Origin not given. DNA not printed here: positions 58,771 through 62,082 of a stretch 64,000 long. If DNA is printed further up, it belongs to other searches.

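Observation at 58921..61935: Single polypeptide combining carrier domain, fatty acyl-AMP ligase, membrane anchor and PlsC-type acyltransferase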

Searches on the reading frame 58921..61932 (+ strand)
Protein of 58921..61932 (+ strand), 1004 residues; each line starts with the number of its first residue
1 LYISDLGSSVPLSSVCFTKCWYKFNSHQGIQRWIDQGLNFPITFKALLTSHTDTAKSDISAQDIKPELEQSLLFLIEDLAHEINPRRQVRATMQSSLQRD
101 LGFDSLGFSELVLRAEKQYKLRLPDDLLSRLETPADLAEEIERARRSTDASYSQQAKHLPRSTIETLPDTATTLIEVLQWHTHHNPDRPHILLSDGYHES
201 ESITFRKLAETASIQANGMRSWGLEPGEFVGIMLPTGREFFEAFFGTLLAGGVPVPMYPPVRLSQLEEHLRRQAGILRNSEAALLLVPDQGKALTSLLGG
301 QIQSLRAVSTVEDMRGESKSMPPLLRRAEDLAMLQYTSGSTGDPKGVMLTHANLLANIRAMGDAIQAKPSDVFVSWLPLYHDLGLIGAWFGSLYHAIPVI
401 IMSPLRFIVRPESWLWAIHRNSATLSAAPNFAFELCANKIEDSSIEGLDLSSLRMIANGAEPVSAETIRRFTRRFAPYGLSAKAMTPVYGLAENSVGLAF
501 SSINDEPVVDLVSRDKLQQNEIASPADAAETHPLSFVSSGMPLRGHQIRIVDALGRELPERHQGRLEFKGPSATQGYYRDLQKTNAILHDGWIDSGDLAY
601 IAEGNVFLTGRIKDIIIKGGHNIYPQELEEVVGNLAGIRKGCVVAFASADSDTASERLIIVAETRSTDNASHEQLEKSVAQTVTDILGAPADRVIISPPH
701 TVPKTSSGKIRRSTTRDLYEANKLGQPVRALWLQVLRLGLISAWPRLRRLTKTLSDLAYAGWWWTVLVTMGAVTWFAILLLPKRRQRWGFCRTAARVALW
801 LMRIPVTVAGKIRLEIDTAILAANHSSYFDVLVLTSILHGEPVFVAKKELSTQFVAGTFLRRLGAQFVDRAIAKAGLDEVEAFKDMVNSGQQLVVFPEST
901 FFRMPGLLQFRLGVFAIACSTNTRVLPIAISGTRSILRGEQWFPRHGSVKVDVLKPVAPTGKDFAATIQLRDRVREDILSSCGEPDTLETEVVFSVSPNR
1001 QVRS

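Call 3: search_protein_families(library=pfam, proteins=[window:58921-61932:+], max_evalue=0.01)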
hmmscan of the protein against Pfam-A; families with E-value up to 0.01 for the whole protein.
window:58921-61932:+ (1004 aa): 4 families
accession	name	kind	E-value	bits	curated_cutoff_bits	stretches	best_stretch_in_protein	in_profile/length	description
PF00501.34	AMP-binding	-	8.1e-68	229.4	29.9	1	179-578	2-384/384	AMP-binding enzyme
PF01553.26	Acyltransferase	-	7.2e-23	81.3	23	1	813-931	9-132/132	Acyltransferase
PF00550.31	PP-binding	-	6e-07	30.1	20.8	1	96-140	23-66/67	Phosphopantetheine attachment site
PF14535.12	AMP-binding_C_2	-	0.00078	20.1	25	1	620-712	1-91/96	AMP-binding enzyme C-terminal domain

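Call 4: search_protein_families(library=ncbifam, proteins=[window:58921-61932:+], max_evalue=0.01)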
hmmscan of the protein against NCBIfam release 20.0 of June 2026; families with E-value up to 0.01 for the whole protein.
window:58921-61932:+ (1004 aa): 120 families (the best 25 are shown)
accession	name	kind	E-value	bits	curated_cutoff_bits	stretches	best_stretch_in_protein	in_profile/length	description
NF006624.1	PRK09192.1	subfamily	4.8e-126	421.4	600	1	201-722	43-563/567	fatty acyl-AMP ligase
NF005850.0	PRK07768.1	subfamily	1.8e-120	402.7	572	1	196-719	23-543/545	long-chain-fatty-acid--CoA ligase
NF004282.0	PRK05691.1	subfamily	3.1e-103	345.4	4090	1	171-723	8-562/4334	non-ribosomal peptide synthase/polyketide synthase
NF004509.1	PRK05850.1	subfamily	5.1e-88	295.8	775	1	200-723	35-572/578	fatty-acid--AMP ligase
NF040633.1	FadD32_Coryne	exception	2.7e-81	273.7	875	2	317-719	189-612/614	FadD32-like long-chain-fatty-acid--AMP ligase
NF038339.3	FAAL_FadD32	equivalog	7.7e-80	268.7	975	1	224-719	73-608/625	long-chain-fatty-acid--AMP ligase FadD32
NF009124.0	PRK12476.1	subfamily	1.4e-78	264.6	922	1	224-725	89-610/612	fatty acyl-AMP ligase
NF004510.0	PRK05851.1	equivalog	9.6e-77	258.3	621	1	233-718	60-519/525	long-chain-fatty acid--ACP ligase MbtM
NF038337.1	FAAL_FadD21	exception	4.4e-75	253.3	1100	1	201-722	37-572/579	fatty-acid--AMP ligase FAAL21/FadD21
NF004837.0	PRK06187.1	subfamily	8.8e-68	228.8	476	1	169-723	5-526/531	long-chain-fatty-acid--CoA ligase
NF038338.1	FAAL_FadD28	exception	4.7e-62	210.1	1100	1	226-722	61-573/580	fatty-acid--AMP ligase FAAL28/FadD28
NF005702.0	PRK07514.1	subfamily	2.1e-52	178.1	558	1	174-720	5-501/506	malonyl-CoA synthase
NF006386.0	PRK08633.1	equivalog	5.8e-49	166.7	1221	2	327-717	780-1139/1147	acyl-[ACP]--phospholipid O-acyltransferase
NF004114.0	PRK05605.1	equivalog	1.3e-47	162.4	766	3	540-718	394-568/575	long-chain-fatty-acid--CoA ligase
NF005291.0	PRK06814.1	equivalog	8.4e-47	159.7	1349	3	169-476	628-932/1140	acyl-[ACP]--phospholipid O-acyltransferase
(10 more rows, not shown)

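Call 6: find_homologous_proteins(query=window:59032-61932:+, max_evalue=1e-10)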
Query window:59032-61932:+ (967 aa): 8000 proteins with E <= 1e-10 among 8000 candidates; the best 120 are listed.
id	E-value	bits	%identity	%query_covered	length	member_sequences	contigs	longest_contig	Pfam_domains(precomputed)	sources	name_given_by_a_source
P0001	0.0e+0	2149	100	99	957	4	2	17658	PF00550.32,PF00501.35,PF01553.27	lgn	-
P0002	0.0e+0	1652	77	96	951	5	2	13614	PF00550.32,PF00501.35,PF01553.27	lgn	-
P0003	0.0e+0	1628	76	96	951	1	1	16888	PF00550.32,PF00501.35,PF01553.27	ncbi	ncbi:MAG: AMP-binding protein [bacterium]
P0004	0.0e+0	1610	74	97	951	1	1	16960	PF00550.32,PF00501.35,PF01553.27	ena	-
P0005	0.0e+0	1595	75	96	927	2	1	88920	PF00550.32,PF00501.35,PF01553.27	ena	-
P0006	0.0e+0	1522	70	96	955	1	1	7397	PF00550.32,PF00501.35,PF01553.27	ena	-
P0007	0.0e+0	1517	70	97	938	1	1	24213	PF00550.32,PF00501.35,PF01553.27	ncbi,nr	ncbi:MAG: AMP-binding protein [Rhodobacteraceae bacterium]|nr:AMP-binding protein [Paracoccaceae bac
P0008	0.0e+0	1515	70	96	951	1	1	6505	PF00550.32,PF00501.35,PF01553.27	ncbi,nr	ncbi:MAG: AMP-binding protein [Rhizobiales bacterium]|nr:AMP-binding protein [Hyphomicrobiales bacte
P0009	0.0e+0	1510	70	97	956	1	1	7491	PF00550.32,PF00501.35,PF01553.27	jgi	jgi:acyl carrier protein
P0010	0.0e+0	1504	70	96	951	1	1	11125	PF00550.32,PF00501.35,PF01553.27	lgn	-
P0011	0.0e+0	1480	68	98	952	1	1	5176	PF00501.35,PF01553.27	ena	-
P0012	0.0e+0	1480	68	98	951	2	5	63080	PF00550.32,PF00501.35,PF01553.27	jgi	-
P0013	0.0e+0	1472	69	96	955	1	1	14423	PF00550.32,PF00501.35,PF01553.27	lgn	-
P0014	0.0e+0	1471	68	98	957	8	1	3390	PF00550.32,PF00501.35,PF01553.27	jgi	jgi:1-acyl-sn-glycerol-3-phosphate acyltransferase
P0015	0.0e+0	1463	69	96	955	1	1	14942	PF00550.32,PF00501.35,PF01553.27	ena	-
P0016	0.0e+0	1454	68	98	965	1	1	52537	PF00550.32,PF00501.35,PF01553.27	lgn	-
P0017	0.0e+0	1436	67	96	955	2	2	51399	PF00550.32,PF00501.35,PF01553.27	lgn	-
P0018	0.0e+0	1435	67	96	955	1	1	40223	PF00550.32,PF00501.35,PF01553.27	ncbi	-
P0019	0.0e+0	1433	66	98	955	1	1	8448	PF00550.32,PF00501.35,PF01553.27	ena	-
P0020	0.0e+0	1431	67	96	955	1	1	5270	PF00550.32,PF00501.35,PF01553.27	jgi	jgi:1-acyl-sn-glycerol-3-phosphate acyltransferase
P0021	0.0e+0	1430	66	98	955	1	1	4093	PF00550.32,PF00501.35,PF01553.27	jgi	-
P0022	0.0e+0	1428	67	98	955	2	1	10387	PF00550.32,PF00501.35,PF01553.27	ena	-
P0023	0.0e+0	1425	67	96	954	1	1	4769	PF00501.35,PF01553.27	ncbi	-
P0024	0.0e+0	1416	66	97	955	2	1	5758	PF00550.32,PF00501.35,PF01553.27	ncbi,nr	ncbi:MAG: AMP-binding protein [Rhodobacteraceae bacterium]|nr:AMP-binding protein [Paracoccaceae bac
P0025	0.0e+0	1408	66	97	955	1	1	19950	PF00550.32,PF00501.35,PF01553.27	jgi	jgi:acyl carrier protein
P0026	0.0e+0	1395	64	97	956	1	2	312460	PF00550.32,PF00501.35,PF01553.27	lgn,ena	-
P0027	0.0e+0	1389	64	98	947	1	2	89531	PF00550.32,PF00501.35,PF01553.27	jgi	jgi:1-acyl-sn-glycerol-3-phosphate acyltransferase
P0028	0.0e+0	1385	65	97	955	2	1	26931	PF00550.32,PF00501.35,PF01553.27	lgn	-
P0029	0.0e+0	1377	65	95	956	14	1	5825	PF00550.32,PF00501.35,PF01553.27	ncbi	-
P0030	0.0e+0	1376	64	97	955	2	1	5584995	PF00550.32,PF00501.35,PF01553.27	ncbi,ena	-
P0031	0.0e+0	1375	64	97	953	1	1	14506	PF00550.32,PF00501.35,PF01553.27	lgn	-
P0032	0.0e+0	1373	64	96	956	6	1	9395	PF00550.32,PF00501.35,PF01553.27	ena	-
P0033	0.0e+0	1369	64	97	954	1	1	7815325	PF00550.32,PF00501.35,PF01553.27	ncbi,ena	-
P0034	0.0e+0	1363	65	96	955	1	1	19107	PF00550.32,PF00501.35,PF01553.27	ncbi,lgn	ncbi:MAG: AMP-binding protein [Pseudomonadota bacterium]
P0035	0.0e+0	1360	63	95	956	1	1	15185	PF00550.32,PF00501.35,PF01553.27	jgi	jgi:acyl carrier protein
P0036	0.0e+0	1360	67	94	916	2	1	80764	PF00550.32,PF00501.35,PF01553.27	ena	-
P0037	0.0e+0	1336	62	96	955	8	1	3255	PF00550.32,PF00501.35,PF01553.27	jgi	jgi:1-acyl-sn-glycerol-3-phosphate acyltransferase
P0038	0.0e+0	1332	63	96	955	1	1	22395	PF00550.32,PF00501.35,PF01553.27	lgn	-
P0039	0.0e+0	1328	63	96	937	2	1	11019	PF00550.32,PF00501.35,PF01553.27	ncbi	-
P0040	0.0e+0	1322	62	96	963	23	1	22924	PF00550.32,PF00501.35,PF01553.27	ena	-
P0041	0.0e+0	1321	62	98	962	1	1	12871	PF00550.32,PF00501.35,PF01553.27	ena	-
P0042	0.0e+0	1308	62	97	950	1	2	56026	PF00550.32,PF00501.35,PF01553.27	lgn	-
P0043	0.0e+0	1284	60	96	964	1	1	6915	PF00501.35,PF01553.27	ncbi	-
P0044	0.0e+0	1269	61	97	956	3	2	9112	PF00550.32,PF00501.35,PF01553.27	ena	-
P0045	0.0e+0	1255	60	95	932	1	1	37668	PF00550.32,PF00501.35,PF01553.27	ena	-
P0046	0.0e+0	1235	59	97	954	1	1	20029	PF00550.32,PF00501.35,PF01553.27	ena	-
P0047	0.0e+0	1164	70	74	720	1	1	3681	PF00501.35,PF01553.27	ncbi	-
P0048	0.0e+0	1154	56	97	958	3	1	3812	PF00550.32,PF00501.35,PF01553.27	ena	-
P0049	0.0e+0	1145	56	95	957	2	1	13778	PF00550.32,PF00501.35,PF01553.27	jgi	jgi:1-acyl-sn-glycerol-3-phosphate acyltransferase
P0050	0.0e+0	1145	56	95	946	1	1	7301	PF00550.32,PF00501.35,PF01553.27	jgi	jgi:1-acyl-sn-glycerol-3-phosphate acyltransferase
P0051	0.0e+0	1143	56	95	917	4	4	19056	PF00550.32,PF00501.35,PF01553.27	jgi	jgi:1-acyl-sn-glycerol-3-phosphate acyltransferase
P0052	0.0e+0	1140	56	97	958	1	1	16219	PF00550.32,PF00501.35,PF01553.27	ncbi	-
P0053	0.0e+0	1117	55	95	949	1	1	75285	PF00550.32,PF00501.35,PF01553.27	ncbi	-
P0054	0.0e+0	1090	55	96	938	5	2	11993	PF00550.32,PF00501.35,PF01553.27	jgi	jgi:1-acyl-sn-glycerol-3-phosphate acyltransferase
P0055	0.0e+0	1079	53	96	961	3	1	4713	PF00550.32,PF00501.35,PF01553.27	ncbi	-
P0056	0.0e+0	1079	53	96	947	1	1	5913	PF00550.32,PF00501.35,PF01553.27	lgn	-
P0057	0.0e+0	1066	53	96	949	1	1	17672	PF00550.32,PF00501.35,PF01553.27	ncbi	ncbi:MAG: AMP-binding protein [Alphaproteobacteria bacterium]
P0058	0.0e+0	1062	53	95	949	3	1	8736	PF00550.32,PF00501.35,PF01553.27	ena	-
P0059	0.0e+0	1061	53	95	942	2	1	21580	PF00550.32,PF00501.35,PF01553.27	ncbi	-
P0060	0.0e+0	1061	51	97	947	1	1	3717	PF00550.32,PF00501.35,PF01553.27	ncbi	ncbi:MAG: AMP-binding protein [Gammaproteobacteria bacterium]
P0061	0.0e+0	1058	50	98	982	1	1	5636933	PF00550.32,PF00501.35,PF01553.27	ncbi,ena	-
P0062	0.0e+0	1058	53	95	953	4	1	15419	PF00550.32,PF00501.35,PF01553.27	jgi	jgi:1-acyl-sn-glycerol-3-phosphate acyltransferase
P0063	0.0e+0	1057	51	98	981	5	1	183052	PF00550.32,PF00501.35,PF01553.27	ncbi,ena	-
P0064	0.0e+0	1056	52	96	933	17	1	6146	PF00550.32,PF00501.35,PF01553.27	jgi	jgi:1-acyl-sn-glycerol-3-phosphate acyltransferase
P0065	0.0e+0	1055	53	94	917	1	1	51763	PF00550.32,PF00501.35,PF01553.27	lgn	-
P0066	0.0e+0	1055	52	95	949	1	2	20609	PF00550.32,PF00501.35,PF01553.27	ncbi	-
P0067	0.0e+0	1052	53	95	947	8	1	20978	PF00550.32,PF00501.35,PF01553.27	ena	-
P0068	0.0e+0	1051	52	96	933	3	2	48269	PF00550.32,PF00501.35,PF01553.27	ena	-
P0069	0.0e+0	1050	52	96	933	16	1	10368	PF00550.32,PF00501.35,PF01553.27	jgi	jgi:1-acyl-sn-glycerol-3-phosphate acyltransferase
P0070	0.0e+0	1050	52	95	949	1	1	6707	PF00550.32,PF00501.35,PF01553.27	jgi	-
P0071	0.0e+0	1046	52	96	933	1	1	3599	PF00550.32,PF00501.35,PF01553.27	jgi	jgi:1-acyl-sn-glycerol-3-phosphate acyltransferase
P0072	0.0e+0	1046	52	95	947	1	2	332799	PF00501.35,PF01553.27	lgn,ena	-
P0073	0.0e+0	1046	52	96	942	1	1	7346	PF00550.32,PF00501.35,PF01553.27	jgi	jgi:1-acyl-sn-glycerol-3-phosphate acyltransferase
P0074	0.0e+0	1046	52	96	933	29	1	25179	PF00550.32,PF00501.35,PF01553.27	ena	-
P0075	0.0e+0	1044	51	98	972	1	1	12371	PF00550.32,PF00501.35,PF01553.27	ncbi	-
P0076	0.0e+0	1043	52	95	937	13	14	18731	PF00550.32,PF00501.35,PF01553.27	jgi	jgi:1-acyl-sn-glycerol-3-phosphate acyltransferase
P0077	0.0e+0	1042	52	95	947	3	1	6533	PF00550.32,PF00501.35,PF01553.27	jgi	jgi:1-acyl-sn-glycerol-3-phosphate acyltransferase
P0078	0.0e+0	1041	53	95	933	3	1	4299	PF00550.32,PF00501.35,PF01553.27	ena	-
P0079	0.0e+0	1041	51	96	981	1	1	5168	PF00550.32,PF00501.35,PF01553.27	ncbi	-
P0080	0.0e+0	1040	53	95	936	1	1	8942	PF00550.32,PF00501.35,PF01553.27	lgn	-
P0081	0.0e+0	1040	50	96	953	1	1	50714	PF00550.32,PF00501.35,PF01553.27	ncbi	-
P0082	0.0e+0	1040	52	96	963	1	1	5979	PF00550.32,PF00501.35,PF01553.27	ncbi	-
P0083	0.0e+0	1040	52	92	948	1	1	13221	PF00550.32,PF00501.35,PF01553.27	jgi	jgi:1-acyl-sn-glycerol-3-phosphate acyltransferase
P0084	0.0e+0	1039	52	95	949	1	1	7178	PF00550.32,PF00501.35,PF01553.27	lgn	-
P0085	0.0e+0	1038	52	96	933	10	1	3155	PF00550.32,PF00501.35,PF01553.27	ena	-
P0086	0.0e+0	1038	51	97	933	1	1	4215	PF00550.32,PF00501.35,PF01553.27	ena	-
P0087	0.0e+0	1037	51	95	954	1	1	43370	PF00550.32,PF00501.35,PF13193.13,PF01553.27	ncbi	ncbi:MAG: AMP-binding protein [Beijerinckiaceae bacterium]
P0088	0.0e+0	1037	52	94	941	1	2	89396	PF00550.32,PF00501.35,PF01553.27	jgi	jgi:1-acyl-sn-glycerol-3-phosphate acyltransferase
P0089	0.0e+0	1037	52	95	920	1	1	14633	PF00550.32,PF00501.35,PF01553.27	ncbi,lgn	-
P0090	0.0e+0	1037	51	95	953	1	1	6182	PF00550.32,PF00501.35,PF01553.27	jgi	jgi:1-acyl-sn-glycerol-3-phosphate acyltransferase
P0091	0.0e+0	1037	52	97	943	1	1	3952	PF00550.32,PF00501.35,PF13193.13,PF01553.27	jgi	jgi:1-acyl-sn-glycerol-3-phosphate acyltransferase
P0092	0.0e+0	1036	51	97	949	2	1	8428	PF00550.32,PF00501.35,PF01553.27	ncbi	-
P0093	0.0e+0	1036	53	95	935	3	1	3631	PF00550.32,PF00501.35,PF01553.27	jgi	jgi:1-acyl-sn-glycerol-3-phosphate acyltransferase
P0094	0.0e+0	1035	53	95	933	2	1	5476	PF00550.32,PF00501.35,PF01553.27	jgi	jgi:1-acyl-sn-glycerol-3-phosphate acyltransferase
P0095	0.0e+0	1035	52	95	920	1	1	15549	PF00550.32,PF00501.35,PF01553.27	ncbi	-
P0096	0.0e+0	1034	51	96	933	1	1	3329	PF00550.32,PF00501.35,PF01553.27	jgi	jgi:1-acyl-sn-glycerol-3-phosphate acyltransferase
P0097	0.0e+0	1033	51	96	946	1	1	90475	PF00550.32,PF00501.35,PF01553.27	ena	-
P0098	0.0e+0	1032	53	95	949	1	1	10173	PF00550.32,PF00501.35,PF01553.27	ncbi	-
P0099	0.0e+0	1032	51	98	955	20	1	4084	PF00550.32,PF00501.35,PF01553.27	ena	-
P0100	0.0e+0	1031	51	96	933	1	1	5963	PF00550.32,PF00501.35,PF01553.27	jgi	jgi:1-acyl-sn-glycerol-3-phosphate acyltransferase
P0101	0.0e+0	1031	51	96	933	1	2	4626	PF00550.32,PF00501.35,PF01553.27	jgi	jgi:1-acyl-sn-glycerol-3-phosphate acyltransferase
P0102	0.0e+0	1031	50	97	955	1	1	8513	PF00550.32,PF00501.35,PF01553.27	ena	-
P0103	0.0e+0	1030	53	95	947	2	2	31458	PF00550.32,PF00501.35,PF01553.27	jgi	jgi:acyl carrier protein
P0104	0.0e+0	1030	52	95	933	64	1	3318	PF00550.32,PF00501.35,PF01553.27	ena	-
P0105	0.0e+0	1029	51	97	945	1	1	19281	PF00550.32,PF00501.35,PF13193.13,PF01553.27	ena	-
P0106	0.0e+0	1029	51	97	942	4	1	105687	PF00550.32,PF00501.35,PF01553.27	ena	-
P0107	0.0e+0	1029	52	95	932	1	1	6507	PF00550.32,PF00501.35,PF13193.13,PF01553.27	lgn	-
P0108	0.0e+0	1028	51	96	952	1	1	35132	PF00550.32,PF00501.35,PF01553.27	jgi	jgi:1-acyl-sn-glycerol-3-phosphate acyltransferase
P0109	0.0e+0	1028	52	95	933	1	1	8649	PF00550.32,PF00501.35,PF13193.13,PF01553.27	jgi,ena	-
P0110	0.0e+0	1028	51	95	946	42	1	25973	PF00550.32,PF00501.35,PF01553.27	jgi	jgi:1-acyl-sn-glycerol-3-phosphate acyltransferase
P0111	0.0e+0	1028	51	95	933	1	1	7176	PF00550.32,PF00501.35,PF13193.13,PF01553.27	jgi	-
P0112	0.0e+0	1026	51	96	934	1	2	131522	PF00501.35,PF01553.27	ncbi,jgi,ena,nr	ncbi:MAG TPA: AMP-binding protein [Stellaceae bacterium]|nr:AMP-binding protein [Stellaceae bacteriu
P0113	0.0e+0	1026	51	95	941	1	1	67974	PF00550.32,PF00501.35,PF01553.27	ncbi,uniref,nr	ncbi:AMP-binding protein [Chelativorans xinjiangense]|uniref:AMP-binding protein n=1 Tax=Chelativora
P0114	0.0e+0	1026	52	95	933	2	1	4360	PF00550.32,PF00501.35,PF01553.27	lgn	-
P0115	0.0e+0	1026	50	98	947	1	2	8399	PF00550.32,PF00501.35,PF01553.27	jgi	jgi:1-acyl-sn-glycerol-3-phosphate acyltransferase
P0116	0.0e+0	1026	52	96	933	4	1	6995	PF00550.32,PF00501.35,PF13193.13,PF01553.27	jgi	jgi:1-acyl-sn-glycerol-3-phosphate acyltransferase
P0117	0.0e+0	1025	50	97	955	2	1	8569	PF00550.32,PF00501.35,PF01553.27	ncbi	ncbi:MAG: AMP-binding protein [Xanthobacteraceae bacterium]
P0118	0.0e+0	1024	51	95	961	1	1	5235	PF00550.32,PF00501.35,PF01553.27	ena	-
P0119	0.0e+0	1024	51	95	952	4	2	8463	PF00550.32,PF00501.35,PF01553.27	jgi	jgi:1-acyl-sn-glycerol-3-phosphate acyltransferase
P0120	0.0e+0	1024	52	96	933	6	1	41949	PF00550.32,PF00501.35,PF01553.27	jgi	jgi:1-acyl-sn-glycerol-3-phosphate acyltransferase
